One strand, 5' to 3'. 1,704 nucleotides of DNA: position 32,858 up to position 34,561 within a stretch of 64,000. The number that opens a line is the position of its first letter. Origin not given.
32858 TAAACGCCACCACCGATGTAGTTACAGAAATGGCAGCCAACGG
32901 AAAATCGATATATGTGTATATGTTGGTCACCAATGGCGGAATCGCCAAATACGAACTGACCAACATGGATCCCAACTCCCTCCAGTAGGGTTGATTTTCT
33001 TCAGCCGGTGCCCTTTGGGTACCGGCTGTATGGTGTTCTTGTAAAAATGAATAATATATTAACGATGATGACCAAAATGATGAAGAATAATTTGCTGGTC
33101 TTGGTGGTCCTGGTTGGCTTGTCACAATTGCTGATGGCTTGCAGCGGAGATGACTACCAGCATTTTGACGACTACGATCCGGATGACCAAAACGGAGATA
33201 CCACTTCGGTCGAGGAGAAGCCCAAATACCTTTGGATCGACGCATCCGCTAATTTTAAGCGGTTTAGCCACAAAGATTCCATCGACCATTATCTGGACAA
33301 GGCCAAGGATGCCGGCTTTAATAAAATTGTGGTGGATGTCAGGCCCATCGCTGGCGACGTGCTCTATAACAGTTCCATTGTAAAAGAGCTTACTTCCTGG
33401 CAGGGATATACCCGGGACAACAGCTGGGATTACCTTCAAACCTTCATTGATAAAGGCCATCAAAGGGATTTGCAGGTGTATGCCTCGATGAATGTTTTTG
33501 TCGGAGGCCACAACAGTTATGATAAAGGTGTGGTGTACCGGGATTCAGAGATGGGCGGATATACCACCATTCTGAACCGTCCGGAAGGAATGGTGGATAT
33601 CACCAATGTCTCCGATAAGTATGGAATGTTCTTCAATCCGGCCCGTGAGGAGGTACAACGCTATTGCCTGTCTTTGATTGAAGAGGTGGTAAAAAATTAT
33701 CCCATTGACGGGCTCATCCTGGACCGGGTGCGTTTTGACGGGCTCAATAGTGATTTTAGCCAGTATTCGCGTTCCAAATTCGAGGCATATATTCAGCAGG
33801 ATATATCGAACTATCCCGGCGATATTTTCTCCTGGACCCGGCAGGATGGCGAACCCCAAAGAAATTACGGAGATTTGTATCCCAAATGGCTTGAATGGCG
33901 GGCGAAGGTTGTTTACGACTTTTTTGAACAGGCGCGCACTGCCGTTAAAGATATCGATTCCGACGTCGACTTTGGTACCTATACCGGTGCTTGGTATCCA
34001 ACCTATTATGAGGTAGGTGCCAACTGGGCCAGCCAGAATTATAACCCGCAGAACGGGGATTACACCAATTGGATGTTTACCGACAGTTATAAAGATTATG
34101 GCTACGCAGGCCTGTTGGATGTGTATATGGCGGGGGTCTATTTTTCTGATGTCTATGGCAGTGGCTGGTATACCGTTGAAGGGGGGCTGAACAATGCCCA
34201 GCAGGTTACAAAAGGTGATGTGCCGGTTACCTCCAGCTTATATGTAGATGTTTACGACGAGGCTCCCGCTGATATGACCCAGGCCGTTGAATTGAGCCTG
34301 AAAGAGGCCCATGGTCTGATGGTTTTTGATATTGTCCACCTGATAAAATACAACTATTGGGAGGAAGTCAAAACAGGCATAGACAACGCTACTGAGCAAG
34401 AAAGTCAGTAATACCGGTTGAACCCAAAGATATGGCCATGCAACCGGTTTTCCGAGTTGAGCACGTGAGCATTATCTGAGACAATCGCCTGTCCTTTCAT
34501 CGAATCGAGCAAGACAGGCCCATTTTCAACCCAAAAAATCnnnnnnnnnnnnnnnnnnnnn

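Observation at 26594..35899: PUL-1 duplicates the PUL-2 functional module with a different SusC/SusD lineage and a divergent GHL10-like subfamily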

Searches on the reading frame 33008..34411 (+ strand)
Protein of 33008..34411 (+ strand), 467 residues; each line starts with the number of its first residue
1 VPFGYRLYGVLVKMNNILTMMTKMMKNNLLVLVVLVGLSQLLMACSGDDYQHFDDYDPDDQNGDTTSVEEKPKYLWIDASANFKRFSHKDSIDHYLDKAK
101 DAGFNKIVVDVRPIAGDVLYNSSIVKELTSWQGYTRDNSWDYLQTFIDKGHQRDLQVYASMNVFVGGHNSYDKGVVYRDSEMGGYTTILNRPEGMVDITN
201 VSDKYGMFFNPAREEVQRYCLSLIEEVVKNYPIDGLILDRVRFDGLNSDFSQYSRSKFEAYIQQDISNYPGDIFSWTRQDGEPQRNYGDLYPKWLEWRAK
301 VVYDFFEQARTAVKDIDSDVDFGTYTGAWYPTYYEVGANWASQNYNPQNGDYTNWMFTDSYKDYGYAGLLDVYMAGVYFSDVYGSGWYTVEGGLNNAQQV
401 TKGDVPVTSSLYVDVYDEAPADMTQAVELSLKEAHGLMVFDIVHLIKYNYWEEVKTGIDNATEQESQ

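Call 3: search_protein_families(library=pfam, proteins=[window:33008-34411:+], max_evalue=0.01)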
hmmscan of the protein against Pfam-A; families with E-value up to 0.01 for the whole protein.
window:33008-34411:+ (467 aa): 4 families
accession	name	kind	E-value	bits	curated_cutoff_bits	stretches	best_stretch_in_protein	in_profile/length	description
PF16373.10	DUF4985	-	1.3e-27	97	39.3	1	356-455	6-113/114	Domain of unknown function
PF02638.21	GHL10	-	2.3e-19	70.1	27.9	1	76-356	6-248/311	Glycosyl hydrolase-like 10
PF13200.12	DUF4015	-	5.8e-07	29.4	27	1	86-325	9-195/313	Putative glycosyl hydrolase domain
PF14871.12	GHL6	-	2.3e-05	25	35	1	94-239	4-131/132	Hypothetical glycosyl hydrolase 6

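Call 11: search_solved_structures(query=window:33008-34411:+, max_evalue=1, show_alignments=1)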
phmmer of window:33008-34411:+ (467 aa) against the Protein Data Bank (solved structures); distinct sequences matched with E-value up to 1: 1.
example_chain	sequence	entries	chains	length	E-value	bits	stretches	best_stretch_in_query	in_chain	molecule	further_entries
5oq2_A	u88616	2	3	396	5e-10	41.9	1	89-251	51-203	Cwp19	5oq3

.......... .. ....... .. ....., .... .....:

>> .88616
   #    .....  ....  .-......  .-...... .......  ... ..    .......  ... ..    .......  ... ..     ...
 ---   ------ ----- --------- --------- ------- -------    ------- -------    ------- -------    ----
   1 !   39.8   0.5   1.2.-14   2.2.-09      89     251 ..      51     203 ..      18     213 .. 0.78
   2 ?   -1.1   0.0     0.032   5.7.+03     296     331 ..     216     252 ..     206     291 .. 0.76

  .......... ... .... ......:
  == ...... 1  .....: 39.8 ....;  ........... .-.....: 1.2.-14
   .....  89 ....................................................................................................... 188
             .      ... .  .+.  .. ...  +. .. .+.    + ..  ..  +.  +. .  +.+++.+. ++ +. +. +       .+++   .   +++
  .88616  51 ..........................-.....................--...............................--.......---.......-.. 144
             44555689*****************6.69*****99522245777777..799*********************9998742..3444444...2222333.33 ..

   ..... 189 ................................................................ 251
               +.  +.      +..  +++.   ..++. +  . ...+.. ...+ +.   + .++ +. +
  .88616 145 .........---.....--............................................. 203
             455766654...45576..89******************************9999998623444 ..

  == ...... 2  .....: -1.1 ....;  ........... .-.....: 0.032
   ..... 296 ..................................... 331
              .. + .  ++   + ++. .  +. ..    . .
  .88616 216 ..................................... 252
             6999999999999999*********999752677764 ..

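Call 14: find_homologous_proteins(query=window:33008-34411:+)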
Query window:33008-34411:+ (467 aa): 378 proteins with E <= 0.001 among 3041 candidates; the best 120 are listed.
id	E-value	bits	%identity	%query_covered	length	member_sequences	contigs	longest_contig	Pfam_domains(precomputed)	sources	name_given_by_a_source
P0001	0.0e+0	1039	100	96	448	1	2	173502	PF14871.13,PF02638.22,PF16373.11,PF13200.13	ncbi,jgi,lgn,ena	-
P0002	1.0e-217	742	69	95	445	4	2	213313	PF14871.13,PF02638.22,PF16373.11,PF13200.13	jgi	-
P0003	1.4e-216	738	69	95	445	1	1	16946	PF14871.13,PF02638.22,PF16373.11,PF13200.13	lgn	-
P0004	1.7e-215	734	69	94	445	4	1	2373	PF14871.13,PF02638.22,PF16373.11,PF13200.13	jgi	jgi:uncharacterized lipoprotein YddW (UPF0748 family)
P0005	1.2e-163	563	56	94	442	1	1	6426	PF14871.13,PF02638.22,PF16373.11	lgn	-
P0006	2.3e-163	562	55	94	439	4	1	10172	PF14871.13,PF02638.22,PF16373.11,PF13200.13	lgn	-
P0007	2.6e-162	559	56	93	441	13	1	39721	PF02638.22,PF16373.11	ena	-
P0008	4.0e-161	555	54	93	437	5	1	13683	PF14871.13,PF02638.22,PF16373.11,PF13200.13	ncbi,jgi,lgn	-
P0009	5.7e-157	541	57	85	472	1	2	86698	PF02638.22,PF16373.11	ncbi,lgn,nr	ncbi:MAG: S-layer protein [Bacteroidetes bacterium]|nr:MAG: S-layer protein [Bacteroidota bacterium]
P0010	4.6e-148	512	53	87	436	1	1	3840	PF02638.22,PF16373.11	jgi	-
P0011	1.1e-142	494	49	94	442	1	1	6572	PF02638.22,PF16373.11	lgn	-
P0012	4.8e-141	489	51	91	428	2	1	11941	PF02638.22,PF16373.11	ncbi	-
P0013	2.2e-140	487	53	85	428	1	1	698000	PF02638.22,PF16373.11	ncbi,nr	ncbi:alpha amylase family protein [Marinilabiliaceae bacterium ANBcel2]|nr:alpha amylase family prot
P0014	4.9e-121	423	46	94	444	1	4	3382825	PF02638.22,PF16373.11,PF13200.13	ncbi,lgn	ncbi:alpha amylase family protein [Paludibacter sp.]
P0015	3.1e-120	420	47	95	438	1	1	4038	PF02638.22,PF16373.11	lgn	-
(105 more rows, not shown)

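Call 16: search_protein_families(library=ncbifam, proteins=[window:33008-34411:+], max_evalue=0.001)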
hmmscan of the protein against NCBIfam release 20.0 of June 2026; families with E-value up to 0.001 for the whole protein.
window:33008-34411:+ (467 aa): 0 families

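Call 18: find_related_loci(query=A1, collection=genome_contigs, flank=10000)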
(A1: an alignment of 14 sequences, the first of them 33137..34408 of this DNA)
Query A1 (424 aa) in genome_contigs; peptide patterns used: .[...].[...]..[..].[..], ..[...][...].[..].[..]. (x = any residue, [..] = any of these).
598 stretches matched a pattern (row limit reached: there are more); 575 encode a relative of the query (tblastn E <= 1e-3); the best 80 are kept; 80 distinct loci.
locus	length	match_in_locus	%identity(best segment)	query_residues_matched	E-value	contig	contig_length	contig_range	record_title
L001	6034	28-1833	57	28-423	1e-157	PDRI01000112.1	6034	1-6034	MAG: Bacteroidetes bacterium isolate DOLZORAL124_51_6 DolZOral124_scaffold_22663, whole genome shotgun sequence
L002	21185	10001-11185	53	24-421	3e-141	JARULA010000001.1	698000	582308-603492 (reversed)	Marinilabiliaceae bacterium ANBcel2 1, whole genome shotgun sequence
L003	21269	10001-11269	48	1-422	1e-121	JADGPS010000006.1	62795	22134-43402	MAG: Paludibacter sp. isolate Chersky.4_43 contig-100_21, whole genome shotgun sequence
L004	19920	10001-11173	48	23-418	3e-120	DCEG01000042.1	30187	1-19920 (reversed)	MAG TPA_asm: Bacteroidales bacterium UBA1035 UBA1035_contig_2935, whole genome shotgun sequence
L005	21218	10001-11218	47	14-422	1e-119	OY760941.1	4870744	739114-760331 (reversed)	MAG: Marinilabiliaceae bacterium isolate 2264d8ac-961e-4ead-949a-d386559d349b genome assembly, chromosome: 1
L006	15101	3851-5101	46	20-415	4e-118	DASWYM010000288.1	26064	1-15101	MAG TPA_asm: Chitinophagaceae bacterium isolate SMAG_U3711 k141_303703, whole genome shotgun sequence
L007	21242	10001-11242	47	32-422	9e-118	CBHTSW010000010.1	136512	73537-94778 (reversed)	MAG TPA_asm: uncultured bacterium isolate ERR14722425_maxbin2_4 genome assembly, contig: ERZ27336817.45, whole genome sh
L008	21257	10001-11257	44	22-424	1e-117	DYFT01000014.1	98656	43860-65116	MAG TPA_asm: Ignavibacterium album isolate BE2011_53_18 Afr_mines_BE2011_78_length_98656_cov_7_247939, whole genome shot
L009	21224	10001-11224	46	27-415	2e-117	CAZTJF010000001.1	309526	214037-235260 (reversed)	MAG TPA_asm: uncultured Ignavibacteriaceae bacterium isolate SRP173033_co3_36 genome assembly, contig: NODE_7_length_309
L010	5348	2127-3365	45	22-415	5e-117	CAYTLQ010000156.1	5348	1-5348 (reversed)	MAG TPA_asm: uncultured Ignavibacteriaceae bacterium isolate binchicken_co23_229 genome assembly, contig: k141_1169677,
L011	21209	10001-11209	49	25-422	4e-116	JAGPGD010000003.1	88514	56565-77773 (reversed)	MAG: Paludibacteraceae bacterium isolate Gw_SlDig_bin_148 Gw_SlDig_259_length_88514_cov_25.636281, whole genome shotgun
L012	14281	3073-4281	46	26-409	2e-115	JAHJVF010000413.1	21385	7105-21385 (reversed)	MAG: Bacteroidetes bacterium isolate OSL_B.mb.4 OSL_B.mb.4_k141_68546, whole genome shotgun sequence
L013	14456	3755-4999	45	8-418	1e-115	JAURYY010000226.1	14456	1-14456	MAG: Paludibacter sp. isolate E2_metabat.bin.19 E2_k141_24016, whole genome shotgun sequence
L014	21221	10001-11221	46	32-415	2e-114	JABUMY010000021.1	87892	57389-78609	Flavisolibacter longurius strain BT320 5178.17J28-26.1_21_17J28-26.00021_5178.17J28-26.1, whole genome shotgun sequence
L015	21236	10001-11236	46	26-412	3e-114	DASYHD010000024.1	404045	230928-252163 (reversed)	MAG TPA_asm: Flavisolibacter sp. isolate SMAG_U4231 k141_1382, whole genome shotgun sequence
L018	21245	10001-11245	43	32-422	5e-114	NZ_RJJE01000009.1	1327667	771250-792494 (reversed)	Rufibacter immobilis strain MCC P1 NODE_10_length_1327579_cov_251.938232, whole genome shotgun sequence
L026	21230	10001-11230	44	32-417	6e-113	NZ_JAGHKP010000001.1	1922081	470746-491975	Chitinophaga chungangae strain MAH-28 spades_K_17_127_1, whole genome shotgun sequence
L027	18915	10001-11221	46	31-415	6e-113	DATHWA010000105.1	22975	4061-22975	MAG TPA_asm: Gillisia sp. isolate SMAG_U16147 k141_818422, whole genome shotgun sequence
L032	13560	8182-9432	46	1-418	1e-112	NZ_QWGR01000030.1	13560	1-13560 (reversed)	Maribellus luteus strain XSD2 XSD2_scaffold30, whole genome shotgun sequence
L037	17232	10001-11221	43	32-421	1e-111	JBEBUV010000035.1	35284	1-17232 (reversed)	MAG: Pedobacter hiemivivus isolate T2.bin.227 NODE_3580_length_35284_cov_13.807006, whole genome shotgun sequence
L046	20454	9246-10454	44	28-415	2e-110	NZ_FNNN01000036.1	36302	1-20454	Bacteroides faecis MAJ27, whole genome shotgun sequence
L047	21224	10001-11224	43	28-418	1e-110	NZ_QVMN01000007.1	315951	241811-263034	Dysgonomonas sp. 25 scaffold7_size315951, whole genome shotgun sequence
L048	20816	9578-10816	43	18-415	2e-110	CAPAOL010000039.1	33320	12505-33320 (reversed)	MAG TPA_asm: uncultured Phocaeicola sp. isolate MGBC144851 genome assembly, contig: MGBC144851.39, whole genome shotgun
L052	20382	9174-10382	44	28-415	2e-110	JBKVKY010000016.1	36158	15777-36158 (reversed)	MAG: Bacteroides xylanisolvens isolate 29-2_17 NODE_44_length_36158_cov_45.650888, whole genome shotgun sequence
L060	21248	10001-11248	43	27-422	4e-110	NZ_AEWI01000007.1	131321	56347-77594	Anaerophaga thermohalophila DSM 12881 contig_7, whole genome shotgun sequence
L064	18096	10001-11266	45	5-422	5e-116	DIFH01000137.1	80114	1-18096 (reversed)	MAG TPA_asm: Paludibacter sp. UBA5753 UBA5753_contig_2185, whole genome shotgun sequence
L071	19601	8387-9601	42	27-412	2e-109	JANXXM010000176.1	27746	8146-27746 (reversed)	MAG: Ferruginibacter sp. isolate GL140_3_metabat_121 GL140_3_k141_3324471, whole genome shotgun sequence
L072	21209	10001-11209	45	28-415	2e-109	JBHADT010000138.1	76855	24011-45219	MAG: Bacteroides sp. isolate Meta-D_MAG_56 Meta-D__376052, whole genome shotgun sequence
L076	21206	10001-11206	44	32-415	5e-109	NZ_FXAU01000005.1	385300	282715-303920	Sphingobacterium psychroaquaticum strain DSM 22418, whole genome shotgun sequence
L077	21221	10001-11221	43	25-415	3e-109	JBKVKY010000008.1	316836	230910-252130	MAG: Bacteroides xylanisolvens isolate 29-2_17 NODE_11_length_316836_cov_50.740136, whole genome shotgun sequence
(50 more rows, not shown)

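Call 27: find_encoding_contigs(protein=P0001, flank=10000, max_places=3)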
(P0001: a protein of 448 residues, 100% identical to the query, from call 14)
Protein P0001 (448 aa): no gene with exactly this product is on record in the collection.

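Call 38: predict_structure(alignment_id=A1)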
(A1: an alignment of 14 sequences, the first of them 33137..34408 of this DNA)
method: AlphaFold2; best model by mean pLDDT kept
length: 424 residues; sequences in the alignment: 14
mean_pLDDT: 89.4   pTM: 0.90
mean pLDDT of the five models: 89.4, 88.6, 88.0, 87.7, 86.9
residues with pLDDT >= 90: 311; 70-90: 76; 50-70: 17; < 50: 20
segments of 3 or more residues with pLDDT < 50: 1-20
pLDDT, mean of each block of 10 residues (from residue 1): 31 40 85 89 90 97 96 92 90 90 98 97 88 92 95 90 91 98 98 95 93 98 96 94 94 95 98 98 77 80 77 85 97 91 87 91 95 95 96 94 95 96 61
secondary structure, 60 per line:
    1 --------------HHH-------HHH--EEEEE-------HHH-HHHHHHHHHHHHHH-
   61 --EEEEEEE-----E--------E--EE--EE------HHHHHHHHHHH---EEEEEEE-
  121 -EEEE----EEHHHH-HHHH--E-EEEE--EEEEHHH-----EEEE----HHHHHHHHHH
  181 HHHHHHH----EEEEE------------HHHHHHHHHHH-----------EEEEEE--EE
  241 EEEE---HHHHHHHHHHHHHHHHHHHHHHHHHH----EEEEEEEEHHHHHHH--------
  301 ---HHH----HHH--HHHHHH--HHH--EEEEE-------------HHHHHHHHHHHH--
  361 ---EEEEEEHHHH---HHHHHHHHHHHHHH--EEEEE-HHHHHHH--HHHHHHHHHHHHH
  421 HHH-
elements in order: E30-34 H46-59 E63-69 H99-109 E113-119 E122-125 H132-135 H137-140 E145-148 E151-154 E163-166 H171-187 E192-196 H209-219 E231-236 E239-244 H248-273 E278-285 H286-292 H316-321 E329-333 H347-358 E364-369 H370-373 H377-390 E393-397 H399-405 H408-423

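Call 47: search_protein_families(library=pfam, proteins=[L006:10470-11438:+, L071:9619-11487:+, L072:11256-12716:+, L048:16397-17428:+, L027:15719-16903:+, L037:13976-14671:+, L046:17070-18143:+, L002:12628-14487:+, L052:13107-14531:+, L076:78-1373:+], max_evalue=0.001)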
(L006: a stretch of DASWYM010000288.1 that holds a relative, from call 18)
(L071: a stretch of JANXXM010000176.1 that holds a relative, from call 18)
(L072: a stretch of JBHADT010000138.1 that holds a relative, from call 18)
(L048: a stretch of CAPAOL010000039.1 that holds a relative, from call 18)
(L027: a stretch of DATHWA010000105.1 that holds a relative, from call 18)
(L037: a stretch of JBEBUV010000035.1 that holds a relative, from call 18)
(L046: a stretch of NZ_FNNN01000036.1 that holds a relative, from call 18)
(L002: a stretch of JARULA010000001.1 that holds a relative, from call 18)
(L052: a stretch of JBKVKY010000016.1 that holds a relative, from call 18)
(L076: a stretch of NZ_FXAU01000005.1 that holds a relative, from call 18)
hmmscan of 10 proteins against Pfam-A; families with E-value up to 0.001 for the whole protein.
L006:10470-11438:+ (322 aa): 1 family
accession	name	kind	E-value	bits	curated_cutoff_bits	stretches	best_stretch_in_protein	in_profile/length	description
PF14488.12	DUF4434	-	4.5e-81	272.9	30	1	14-304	1-283/283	Domain of unknown function (DUF4434)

L071:9619-11487:+ (622 aa): 4 families
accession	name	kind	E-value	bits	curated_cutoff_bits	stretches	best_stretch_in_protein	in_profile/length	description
PF12831.13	FAD_oxidored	-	1.8e-93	314.5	27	1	29-473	1-416/416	FAD dependent oxidoreductase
PF07992.20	Pyr_redox_2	-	1.8e-05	24.8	26.1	1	29-101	2-77/291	Pyridine nucleotide-disulphide oxidoreductase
PF00890.30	FAD_binding_2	-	0.00017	21.4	20.4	1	30-70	2-42/414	FAD binding domain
PF01134.28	GIDA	-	0.00028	20.5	22.1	1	29-59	1-31/391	Glucose inhibited division protein A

L072:11256-12716:+ (486 aa): 3 families
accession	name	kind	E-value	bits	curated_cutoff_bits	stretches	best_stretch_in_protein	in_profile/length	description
PF16370.11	MetallophosC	-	7.7e-48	163.2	29.7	1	330-476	1-168/168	C terminal of Calcineurin-like phosphoesterase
PF16371.11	MetallophosN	-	2.7e-26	92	35.6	1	31-106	1-77/77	N terminal of Calcineurin-like phosphoesterase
PF00149.33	Metallophos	-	7.6e-08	33.4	21.5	1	132-318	12-190/191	Calcineurin-like phosphoesterase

L048:16397-17428:+ (343 aa): 1 family
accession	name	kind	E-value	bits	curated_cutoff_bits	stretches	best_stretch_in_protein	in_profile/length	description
PF09992.14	NAGPA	-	4.9e-26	92.4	25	1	122-342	2-168/169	Phosphodiester glycosidase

L027:15719-16903:+ (394 aa): 1 family
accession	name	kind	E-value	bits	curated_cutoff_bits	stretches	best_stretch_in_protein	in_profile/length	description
PF07221.17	GlcNAc_2-epim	-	2.1e-75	254.6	23.4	1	31-365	1-340/347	N-acylglucosamine 2-epimerase (GlcNAc 2-epimerase)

L037:13976-14671:+ (231 aa): 3 families
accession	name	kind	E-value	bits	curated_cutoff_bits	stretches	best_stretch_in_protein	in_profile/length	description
PF13472.12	Lipase_GDSL_2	-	1e-27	98.2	32.9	1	59-218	1-176/178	GDSL-like Lipase/Acylhydrolase family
PF00657.28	Lipase_GDSL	-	1.6e-11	45.2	23.6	1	57-222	1-205/208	GDSL-like Lipase/Acylhydrolase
PF14606.12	Lipase_GDSL_3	-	0.00051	20.8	27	0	57-212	4-160/178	GDSL-like Lipase/Acylhydrolase family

L046:17070-18143:+ (357 aa): 3 families
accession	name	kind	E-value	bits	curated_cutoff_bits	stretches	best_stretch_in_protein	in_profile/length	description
PF14606.12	Lipase_GDSL_3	-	9.3e-74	248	27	1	176-353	1-178/178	GDSL-like Lipase/Acylhydrolase family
PF14607.12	GxDLY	-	1.2e-51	174.8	27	1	23-165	2-146/146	N-terminus of Esterase_SGNH_hydro-type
PF13472.12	Lipase_GDSL_2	-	2e-07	32.1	32.9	1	181-341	1-176/178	GDSL-like Lipase/Acylhydrolase family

L002:12628-14487:+ (619 aa): 1 family
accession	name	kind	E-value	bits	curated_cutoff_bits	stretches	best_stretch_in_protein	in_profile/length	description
PF00474.23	SSF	-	4.9e-24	85.4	22.8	1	36-470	1-406/406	Sodium:solute symporter family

L052:13107-14531:+ (474 aa): 1 family
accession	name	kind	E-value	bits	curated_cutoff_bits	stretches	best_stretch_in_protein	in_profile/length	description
PF03629.24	SASA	-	2.4e-19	70.3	24.8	1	106-358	3-221/226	Carbohydrate esterase, sialic acid-specific acetylesterase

L076:78-1373:+ (431 aa): 1 family
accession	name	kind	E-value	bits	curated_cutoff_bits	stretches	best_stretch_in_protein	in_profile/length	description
PF07690.21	MFS_1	-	1.4e-19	70.6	33.4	2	21-358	7-324/347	Major Facilitator Superfamily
